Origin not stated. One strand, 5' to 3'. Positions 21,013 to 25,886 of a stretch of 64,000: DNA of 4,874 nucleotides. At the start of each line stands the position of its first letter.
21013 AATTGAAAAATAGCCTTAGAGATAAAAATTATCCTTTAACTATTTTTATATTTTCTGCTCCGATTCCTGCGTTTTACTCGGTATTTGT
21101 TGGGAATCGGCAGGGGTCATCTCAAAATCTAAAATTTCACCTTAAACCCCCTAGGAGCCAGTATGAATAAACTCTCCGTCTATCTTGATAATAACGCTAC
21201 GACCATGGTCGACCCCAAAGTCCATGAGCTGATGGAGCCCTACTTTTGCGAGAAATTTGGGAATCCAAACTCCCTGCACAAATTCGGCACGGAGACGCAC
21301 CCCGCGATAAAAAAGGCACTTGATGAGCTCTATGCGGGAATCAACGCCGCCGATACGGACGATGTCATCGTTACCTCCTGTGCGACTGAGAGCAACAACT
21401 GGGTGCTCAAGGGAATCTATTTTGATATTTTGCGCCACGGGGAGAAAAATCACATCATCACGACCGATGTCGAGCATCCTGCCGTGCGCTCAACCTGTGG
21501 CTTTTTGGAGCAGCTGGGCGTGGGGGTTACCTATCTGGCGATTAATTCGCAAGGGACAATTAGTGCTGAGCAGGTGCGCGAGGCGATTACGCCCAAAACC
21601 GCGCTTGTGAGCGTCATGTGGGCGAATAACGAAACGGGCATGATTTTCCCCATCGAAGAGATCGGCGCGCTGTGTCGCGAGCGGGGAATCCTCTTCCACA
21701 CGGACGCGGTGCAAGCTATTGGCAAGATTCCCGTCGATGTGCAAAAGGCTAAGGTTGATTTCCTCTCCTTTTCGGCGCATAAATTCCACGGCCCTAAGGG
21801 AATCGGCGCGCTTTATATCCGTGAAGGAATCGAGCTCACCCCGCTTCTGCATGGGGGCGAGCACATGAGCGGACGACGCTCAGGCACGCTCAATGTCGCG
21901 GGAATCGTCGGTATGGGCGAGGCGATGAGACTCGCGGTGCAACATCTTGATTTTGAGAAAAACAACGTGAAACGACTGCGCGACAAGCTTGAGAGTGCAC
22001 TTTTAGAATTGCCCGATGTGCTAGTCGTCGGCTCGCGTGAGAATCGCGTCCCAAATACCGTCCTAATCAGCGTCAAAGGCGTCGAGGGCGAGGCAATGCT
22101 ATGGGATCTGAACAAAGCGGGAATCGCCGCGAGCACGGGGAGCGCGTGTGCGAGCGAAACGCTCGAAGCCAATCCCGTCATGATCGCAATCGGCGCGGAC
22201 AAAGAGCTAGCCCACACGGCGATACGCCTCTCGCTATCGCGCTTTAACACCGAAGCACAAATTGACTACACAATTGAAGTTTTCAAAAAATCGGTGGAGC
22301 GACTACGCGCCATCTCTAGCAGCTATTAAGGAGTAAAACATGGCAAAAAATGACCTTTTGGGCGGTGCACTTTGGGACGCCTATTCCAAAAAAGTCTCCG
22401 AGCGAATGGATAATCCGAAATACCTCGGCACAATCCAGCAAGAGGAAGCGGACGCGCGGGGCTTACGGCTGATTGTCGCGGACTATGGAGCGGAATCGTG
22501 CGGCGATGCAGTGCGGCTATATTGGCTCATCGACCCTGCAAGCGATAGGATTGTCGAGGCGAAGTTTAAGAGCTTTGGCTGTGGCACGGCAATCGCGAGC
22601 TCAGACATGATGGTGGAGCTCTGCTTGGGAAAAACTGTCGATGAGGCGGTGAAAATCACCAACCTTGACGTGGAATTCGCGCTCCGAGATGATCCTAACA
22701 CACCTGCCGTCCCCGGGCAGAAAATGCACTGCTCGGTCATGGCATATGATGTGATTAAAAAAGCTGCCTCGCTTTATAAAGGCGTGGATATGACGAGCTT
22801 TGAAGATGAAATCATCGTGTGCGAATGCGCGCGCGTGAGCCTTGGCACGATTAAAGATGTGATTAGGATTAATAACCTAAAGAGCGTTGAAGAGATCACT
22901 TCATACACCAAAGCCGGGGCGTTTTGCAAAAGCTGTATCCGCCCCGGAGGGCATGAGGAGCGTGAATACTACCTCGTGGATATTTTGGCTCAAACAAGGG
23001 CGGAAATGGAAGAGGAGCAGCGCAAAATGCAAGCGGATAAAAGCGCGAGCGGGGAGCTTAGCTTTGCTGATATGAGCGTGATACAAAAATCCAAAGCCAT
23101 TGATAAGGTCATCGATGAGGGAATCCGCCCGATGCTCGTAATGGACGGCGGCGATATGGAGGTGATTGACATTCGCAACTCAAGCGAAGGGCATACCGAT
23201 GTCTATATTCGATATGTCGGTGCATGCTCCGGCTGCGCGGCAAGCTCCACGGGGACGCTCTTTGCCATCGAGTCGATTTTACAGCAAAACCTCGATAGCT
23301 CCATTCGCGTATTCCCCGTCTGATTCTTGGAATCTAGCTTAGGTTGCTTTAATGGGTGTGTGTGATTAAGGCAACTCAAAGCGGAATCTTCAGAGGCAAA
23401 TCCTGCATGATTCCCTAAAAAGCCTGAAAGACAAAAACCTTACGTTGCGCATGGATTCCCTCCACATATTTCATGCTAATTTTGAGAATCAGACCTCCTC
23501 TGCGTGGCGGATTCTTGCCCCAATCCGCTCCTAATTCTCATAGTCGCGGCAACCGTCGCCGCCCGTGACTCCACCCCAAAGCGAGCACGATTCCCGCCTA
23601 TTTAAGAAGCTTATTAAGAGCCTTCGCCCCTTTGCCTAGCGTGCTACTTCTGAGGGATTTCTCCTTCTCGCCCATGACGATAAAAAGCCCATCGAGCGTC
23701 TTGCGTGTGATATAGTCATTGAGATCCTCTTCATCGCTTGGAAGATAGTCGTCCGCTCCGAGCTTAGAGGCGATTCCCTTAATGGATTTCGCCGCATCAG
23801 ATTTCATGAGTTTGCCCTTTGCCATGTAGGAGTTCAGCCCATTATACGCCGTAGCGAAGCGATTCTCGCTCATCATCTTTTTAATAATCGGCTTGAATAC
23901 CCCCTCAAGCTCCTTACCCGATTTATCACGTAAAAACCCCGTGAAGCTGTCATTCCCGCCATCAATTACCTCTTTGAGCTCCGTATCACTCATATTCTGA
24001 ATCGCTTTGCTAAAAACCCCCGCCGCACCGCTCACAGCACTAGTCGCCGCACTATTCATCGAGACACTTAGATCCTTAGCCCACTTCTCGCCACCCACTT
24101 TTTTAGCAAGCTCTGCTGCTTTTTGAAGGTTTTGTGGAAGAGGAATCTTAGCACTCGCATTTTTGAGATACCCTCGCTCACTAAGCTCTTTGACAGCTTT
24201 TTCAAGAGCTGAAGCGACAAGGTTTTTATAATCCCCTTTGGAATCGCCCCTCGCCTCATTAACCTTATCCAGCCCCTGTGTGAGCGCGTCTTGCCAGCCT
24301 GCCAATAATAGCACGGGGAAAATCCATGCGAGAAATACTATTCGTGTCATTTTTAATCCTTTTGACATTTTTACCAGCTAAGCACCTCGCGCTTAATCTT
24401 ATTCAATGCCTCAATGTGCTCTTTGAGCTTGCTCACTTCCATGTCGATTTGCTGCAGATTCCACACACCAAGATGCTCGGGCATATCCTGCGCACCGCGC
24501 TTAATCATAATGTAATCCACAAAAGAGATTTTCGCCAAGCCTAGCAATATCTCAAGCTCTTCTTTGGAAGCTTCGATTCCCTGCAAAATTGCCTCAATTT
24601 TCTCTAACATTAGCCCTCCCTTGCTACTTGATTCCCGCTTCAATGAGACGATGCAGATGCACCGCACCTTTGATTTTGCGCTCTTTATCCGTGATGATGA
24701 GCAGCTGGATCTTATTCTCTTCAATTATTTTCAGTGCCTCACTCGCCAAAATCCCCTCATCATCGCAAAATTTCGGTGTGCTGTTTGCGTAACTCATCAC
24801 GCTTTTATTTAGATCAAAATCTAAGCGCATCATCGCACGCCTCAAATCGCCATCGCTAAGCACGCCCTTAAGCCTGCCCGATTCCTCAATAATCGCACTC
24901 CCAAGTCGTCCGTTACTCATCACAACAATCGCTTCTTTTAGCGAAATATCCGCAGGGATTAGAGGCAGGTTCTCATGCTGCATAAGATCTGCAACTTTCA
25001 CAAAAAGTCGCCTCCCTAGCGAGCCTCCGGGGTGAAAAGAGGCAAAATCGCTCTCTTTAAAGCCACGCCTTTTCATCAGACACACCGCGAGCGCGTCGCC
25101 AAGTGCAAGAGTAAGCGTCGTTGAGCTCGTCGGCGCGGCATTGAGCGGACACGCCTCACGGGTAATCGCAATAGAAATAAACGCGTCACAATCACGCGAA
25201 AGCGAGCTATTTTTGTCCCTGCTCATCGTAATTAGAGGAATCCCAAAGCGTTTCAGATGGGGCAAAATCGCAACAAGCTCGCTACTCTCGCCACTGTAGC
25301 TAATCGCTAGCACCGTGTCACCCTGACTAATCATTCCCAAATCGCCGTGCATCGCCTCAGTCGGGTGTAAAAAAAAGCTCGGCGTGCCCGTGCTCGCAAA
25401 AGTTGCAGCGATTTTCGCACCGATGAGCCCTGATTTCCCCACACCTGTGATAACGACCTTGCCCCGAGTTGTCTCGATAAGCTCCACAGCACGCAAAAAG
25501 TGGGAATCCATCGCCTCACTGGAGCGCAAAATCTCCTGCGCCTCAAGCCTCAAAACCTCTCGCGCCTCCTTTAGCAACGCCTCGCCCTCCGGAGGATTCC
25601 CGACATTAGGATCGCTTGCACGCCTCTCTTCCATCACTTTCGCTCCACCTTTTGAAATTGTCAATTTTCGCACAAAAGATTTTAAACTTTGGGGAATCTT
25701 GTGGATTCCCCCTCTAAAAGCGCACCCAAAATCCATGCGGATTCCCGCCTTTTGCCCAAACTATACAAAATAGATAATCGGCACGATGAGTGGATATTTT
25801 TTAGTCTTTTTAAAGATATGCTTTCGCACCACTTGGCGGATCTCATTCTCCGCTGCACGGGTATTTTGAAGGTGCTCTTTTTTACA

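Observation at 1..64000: Large over-representation of the hexamer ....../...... in all frames and in intergenic DNA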

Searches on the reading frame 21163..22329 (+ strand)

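Call 36: search_protein_families(library=pfam, proteins=[window:21163-22329:+], max_evalue=0.00001)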
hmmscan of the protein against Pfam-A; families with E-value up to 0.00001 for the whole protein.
window:21163-22329:+ (388 aa): 3 families
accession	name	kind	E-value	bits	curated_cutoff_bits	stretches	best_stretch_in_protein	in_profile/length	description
PF00266.25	Aminotran_5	-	9e-85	285.3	21.5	1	6-369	1-370/371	Aminotransferase class-V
PF01041.23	DegT_DnrJ_EryC1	-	1.5e-08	34.7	19.8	1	66-192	40-156/360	DegT/DnrJ/EryC1/StrS aminotransferase family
PF01212.27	Beta_elim_lyase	-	1.2e-06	28.5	27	1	99-254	75-247/288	Beta-eliminating lyase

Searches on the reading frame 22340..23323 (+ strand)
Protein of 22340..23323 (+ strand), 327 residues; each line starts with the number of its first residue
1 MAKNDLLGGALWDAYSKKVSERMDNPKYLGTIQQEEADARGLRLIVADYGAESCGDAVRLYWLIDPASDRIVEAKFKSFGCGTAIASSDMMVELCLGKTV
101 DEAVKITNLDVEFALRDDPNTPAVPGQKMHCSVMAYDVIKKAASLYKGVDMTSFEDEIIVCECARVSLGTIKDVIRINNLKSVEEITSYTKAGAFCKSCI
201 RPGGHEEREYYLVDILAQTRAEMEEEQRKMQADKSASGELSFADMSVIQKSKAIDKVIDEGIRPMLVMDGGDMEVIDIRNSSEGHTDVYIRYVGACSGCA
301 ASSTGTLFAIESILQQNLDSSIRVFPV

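Call 36: search_protein_families(library=pfam, proteins=[window:22340-23323:+], max_evalue=0.00001)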
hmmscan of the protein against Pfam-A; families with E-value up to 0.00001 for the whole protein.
window:22340-23323:+ (327 aa): 3 families
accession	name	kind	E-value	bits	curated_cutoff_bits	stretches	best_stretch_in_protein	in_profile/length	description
PF01592.21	NifU_N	-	1.9e-41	141.6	22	1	14-148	1-122/127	NifU-like N terminal domain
PF01106.22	NifU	-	3.4e-18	66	27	1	254-324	1-66/67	NifU-like domain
PF04324.20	Fer2_BFD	-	4.9e-12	46.5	26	1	159-201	1-42/50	BFD-like [2Fe-2S] binding domain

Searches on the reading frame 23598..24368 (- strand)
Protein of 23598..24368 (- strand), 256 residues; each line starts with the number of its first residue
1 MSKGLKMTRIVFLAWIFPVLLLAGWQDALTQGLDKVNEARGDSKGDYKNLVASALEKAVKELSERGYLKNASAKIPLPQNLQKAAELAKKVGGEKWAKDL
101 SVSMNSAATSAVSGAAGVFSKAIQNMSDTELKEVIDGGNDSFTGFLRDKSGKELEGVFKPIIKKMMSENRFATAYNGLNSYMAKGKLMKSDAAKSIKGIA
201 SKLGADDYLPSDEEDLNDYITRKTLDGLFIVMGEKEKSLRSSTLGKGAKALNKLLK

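Call 36: search_protein_families(library=pfam, proteins=[window:23598-24368:-], max_evalue=0.00001)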
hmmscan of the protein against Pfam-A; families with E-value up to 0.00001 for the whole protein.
window:23598-24368:- (256 aa): 1 family
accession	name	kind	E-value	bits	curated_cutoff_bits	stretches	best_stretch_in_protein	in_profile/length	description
PF13852.11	DUF4197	-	3.5e-42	144.7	24.9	1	48-253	12-196/199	Protein of unknown function (DUF4197)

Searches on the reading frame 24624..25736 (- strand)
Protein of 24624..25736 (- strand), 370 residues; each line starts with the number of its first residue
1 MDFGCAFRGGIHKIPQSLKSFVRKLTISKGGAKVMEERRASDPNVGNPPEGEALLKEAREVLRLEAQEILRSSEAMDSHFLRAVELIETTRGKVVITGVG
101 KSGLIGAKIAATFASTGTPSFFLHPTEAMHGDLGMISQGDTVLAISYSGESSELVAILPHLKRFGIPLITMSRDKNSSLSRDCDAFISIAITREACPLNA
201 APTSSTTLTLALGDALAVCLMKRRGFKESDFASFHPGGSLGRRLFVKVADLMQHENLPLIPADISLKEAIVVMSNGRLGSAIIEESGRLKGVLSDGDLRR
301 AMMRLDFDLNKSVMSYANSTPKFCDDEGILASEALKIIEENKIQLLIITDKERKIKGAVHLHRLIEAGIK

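Call 37: search_protein_families(library=pfam, proteins=[window:24624-25736:-], max_evalue=0.00001)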
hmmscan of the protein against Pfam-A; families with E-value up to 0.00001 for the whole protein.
window:24624-25736:- (370 aa): 2 families
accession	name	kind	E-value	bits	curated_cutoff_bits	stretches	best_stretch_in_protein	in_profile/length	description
PF01380.27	SIS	-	1.4e-28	99.8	25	1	92-218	6-130/131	SIS domain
PF00571.33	CBS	-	2.9e-13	50.4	24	1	248-303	1-56/57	CBS domain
